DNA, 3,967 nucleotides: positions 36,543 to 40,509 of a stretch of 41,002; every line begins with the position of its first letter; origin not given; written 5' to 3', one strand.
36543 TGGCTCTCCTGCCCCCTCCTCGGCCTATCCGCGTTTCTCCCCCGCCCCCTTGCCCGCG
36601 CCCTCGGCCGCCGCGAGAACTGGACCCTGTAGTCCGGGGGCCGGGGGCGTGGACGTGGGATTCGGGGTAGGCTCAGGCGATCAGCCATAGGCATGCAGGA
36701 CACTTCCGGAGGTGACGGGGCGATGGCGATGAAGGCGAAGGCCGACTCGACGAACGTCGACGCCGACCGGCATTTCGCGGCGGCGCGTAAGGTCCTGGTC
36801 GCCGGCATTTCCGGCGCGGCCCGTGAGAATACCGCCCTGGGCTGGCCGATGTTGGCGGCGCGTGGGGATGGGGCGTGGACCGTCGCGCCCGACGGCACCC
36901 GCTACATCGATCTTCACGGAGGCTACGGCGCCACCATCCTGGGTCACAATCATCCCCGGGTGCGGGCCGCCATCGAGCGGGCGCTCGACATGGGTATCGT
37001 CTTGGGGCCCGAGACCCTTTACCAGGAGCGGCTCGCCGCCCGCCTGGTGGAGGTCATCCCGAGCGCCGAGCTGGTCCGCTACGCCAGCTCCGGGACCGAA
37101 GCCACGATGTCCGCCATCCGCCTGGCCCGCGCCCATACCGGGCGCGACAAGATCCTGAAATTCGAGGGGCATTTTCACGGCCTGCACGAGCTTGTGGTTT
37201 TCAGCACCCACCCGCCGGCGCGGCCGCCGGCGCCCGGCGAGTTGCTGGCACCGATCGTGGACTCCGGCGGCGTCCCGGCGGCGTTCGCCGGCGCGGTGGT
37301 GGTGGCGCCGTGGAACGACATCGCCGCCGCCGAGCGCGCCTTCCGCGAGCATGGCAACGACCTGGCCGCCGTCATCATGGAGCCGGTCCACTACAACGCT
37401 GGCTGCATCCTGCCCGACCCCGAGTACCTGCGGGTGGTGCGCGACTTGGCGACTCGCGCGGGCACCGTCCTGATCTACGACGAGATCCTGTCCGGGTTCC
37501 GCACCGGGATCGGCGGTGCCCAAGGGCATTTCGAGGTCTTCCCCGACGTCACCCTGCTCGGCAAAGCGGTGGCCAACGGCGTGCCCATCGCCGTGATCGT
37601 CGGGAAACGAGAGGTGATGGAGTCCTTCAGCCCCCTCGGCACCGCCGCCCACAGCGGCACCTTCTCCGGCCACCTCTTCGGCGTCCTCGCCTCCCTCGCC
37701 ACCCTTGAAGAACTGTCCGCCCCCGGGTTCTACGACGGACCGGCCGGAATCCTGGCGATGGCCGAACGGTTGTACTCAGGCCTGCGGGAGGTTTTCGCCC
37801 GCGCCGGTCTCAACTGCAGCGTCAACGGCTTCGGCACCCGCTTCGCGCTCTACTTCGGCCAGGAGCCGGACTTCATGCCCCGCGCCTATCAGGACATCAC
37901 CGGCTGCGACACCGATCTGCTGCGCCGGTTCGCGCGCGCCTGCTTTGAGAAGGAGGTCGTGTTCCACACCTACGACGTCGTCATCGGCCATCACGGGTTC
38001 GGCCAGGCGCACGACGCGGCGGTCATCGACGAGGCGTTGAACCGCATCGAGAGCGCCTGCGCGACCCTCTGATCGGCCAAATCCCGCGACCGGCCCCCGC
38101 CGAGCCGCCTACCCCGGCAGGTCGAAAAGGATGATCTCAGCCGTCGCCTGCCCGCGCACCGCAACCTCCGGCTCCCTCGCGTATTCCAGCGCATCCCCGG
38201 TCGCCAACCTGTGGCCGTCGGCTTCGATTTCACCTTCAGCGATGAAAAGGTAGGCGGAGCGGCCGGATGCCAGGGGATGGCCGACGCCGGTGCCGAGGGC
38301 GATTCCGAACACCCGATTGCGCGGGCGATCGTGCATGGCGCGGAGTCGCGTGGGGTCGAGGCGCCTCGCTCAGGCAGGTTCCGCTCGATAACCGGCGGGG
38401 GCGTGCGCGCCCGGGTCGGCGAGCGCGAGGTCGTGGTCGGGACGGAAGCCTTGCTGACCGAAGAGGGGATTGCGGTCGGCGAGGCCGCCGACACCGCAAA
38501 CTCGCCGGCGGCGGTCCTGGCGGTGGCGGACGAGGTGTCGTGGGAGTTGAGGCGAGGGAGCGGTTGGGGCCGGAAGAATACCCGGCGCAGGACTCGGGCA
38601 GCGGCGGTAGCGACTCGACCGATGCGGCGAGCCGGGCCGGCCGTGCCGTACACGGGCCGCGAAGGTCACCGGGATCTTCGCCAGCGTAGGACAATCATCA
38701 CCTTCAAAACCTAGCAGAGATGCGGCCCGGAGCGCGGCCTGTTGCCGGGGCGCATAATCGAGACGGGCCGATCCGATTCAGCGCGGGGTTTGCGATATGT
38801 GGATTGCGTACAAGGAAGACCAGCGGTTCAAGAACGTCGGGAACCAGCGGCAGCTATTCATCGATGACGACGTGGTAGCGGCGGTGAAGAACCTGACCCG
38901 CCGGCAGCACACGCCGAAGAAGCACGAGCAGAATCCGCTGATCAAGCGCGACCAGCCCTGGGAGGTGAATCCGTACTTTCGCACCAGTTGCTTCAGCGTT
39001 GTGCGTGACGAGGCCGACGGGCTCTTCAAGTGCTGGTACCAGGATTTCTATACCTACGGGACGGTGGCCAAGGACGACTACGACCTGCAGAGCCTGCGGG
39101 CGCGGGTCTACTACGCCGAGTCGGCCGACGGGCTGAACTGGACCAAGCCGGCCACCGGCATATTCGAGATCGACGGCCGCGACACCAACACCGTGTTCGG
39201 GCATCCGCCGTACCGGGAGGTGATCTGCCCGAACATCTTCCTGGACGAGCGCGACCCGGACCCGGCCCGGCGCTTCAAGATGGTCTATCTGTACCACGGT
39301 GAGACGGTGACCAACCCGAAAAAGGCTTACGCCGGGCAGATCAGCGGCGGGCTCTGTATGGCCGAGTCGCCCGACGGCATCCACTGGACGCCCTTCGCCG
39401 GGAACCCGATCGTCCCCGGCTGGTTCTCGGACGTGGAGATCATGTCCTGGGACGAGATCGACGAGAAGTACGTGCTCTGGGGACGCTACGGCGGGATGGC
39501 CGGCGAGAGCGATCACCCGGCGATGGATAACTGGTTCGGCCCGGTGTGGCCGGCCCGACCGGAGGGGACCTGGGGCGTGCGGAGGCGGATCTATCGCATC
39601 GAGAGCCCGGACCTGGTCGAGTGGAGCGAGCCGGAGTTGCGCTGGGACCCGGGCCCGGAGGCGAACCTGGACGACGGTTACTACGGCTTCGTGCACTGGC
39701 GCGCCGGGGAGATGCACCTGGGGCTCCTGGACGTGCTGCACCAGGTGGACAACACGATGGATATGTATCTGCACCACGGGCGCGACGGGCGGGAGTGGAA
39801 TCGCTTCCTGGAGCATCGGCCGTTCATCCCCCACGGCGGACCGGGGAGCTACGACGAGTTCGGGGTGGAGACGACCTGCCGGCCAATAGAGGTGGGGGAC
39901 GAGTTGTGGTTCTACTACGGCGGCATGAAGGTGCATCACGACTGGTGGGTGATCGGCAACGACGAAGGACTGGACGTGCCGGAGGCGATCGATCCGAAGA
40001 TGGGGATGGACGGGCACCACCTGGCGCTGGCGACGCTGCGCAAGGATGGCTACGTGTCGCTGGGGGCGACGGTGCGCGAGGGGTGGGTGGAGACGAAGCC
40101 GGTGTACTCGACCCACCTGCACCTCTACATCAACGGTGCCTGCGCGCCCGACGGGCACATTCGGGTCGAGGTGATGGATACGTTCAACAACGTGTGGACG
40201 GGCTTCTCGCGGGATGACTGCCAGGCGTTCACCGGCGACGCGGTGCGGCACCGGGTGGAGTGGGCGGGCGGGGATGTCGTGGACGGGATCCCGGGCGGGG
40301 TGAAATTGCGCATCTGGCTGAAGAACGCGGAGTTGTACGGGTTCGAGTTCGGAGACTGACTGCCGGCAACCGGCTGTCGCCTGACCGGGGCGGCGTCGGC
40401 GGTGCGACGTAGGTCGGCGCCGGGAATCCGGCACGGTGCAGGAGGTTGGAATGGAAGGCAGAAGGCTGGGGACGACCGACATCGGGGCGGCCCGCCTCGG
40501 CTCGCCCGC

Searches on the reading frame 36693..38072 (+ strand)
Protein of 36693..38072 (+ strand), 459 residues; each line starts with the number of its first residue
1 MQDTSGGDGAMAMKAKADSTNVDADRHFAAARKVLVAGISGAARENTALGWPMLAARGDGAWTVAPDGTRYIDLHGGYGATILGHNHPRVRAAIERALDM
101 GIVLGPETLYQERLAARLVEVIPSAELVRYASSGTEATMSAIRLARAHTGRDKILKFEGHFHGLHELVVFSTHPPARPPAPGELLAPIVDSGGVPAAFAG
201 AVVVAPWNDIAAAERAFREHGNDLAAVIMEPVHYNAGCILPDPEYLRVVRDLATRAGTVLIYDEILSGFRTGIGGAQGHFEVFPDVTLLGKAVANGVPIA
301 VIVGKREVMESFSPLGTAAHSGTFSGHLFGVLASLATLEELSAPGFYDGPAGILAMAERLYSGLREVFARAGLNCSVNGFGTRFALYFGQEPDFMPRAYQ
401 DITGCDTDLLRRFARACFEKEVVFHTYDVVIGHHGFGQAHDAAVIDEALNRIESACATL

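Call 11: search_protein_families(library=pfam, proteins=[window:36693-38072:+], max_evalue=0.001)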
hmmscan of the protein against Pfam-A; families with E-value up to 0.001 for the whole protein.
window:36693-38072:+ (459 aa): 1 family
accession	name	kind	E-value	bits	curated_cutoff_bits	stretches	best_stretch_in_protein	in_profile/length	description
PF00202.27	Aminotran_3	-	2.3e-56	191.6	30.5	1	53-384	11-346/403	Aminotransferase class-III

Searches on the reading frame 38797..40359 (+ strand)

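Call 11: search_protein_families(library=pfam, proteins=[window:38797-40359:+], max_evalue=0.001)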
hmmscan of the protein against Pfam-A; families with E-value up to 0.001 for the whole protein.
window:38797-40359:+ (520 aa): 0 families

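Call 55: search_protein_families(library=pfam, proteins=[window:38797-40359:+], max_evalue=1)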
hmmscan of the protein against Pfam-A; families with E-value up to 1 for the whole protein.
window:38797-40359:+ (520 aa): 1 family
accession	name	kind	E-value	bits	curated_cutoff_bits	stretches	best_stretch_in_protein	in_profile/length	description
PF24937.1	DUF7754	-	0.14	12.7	27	1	127-147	42-62/65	Domain of unknown function (DUF7754)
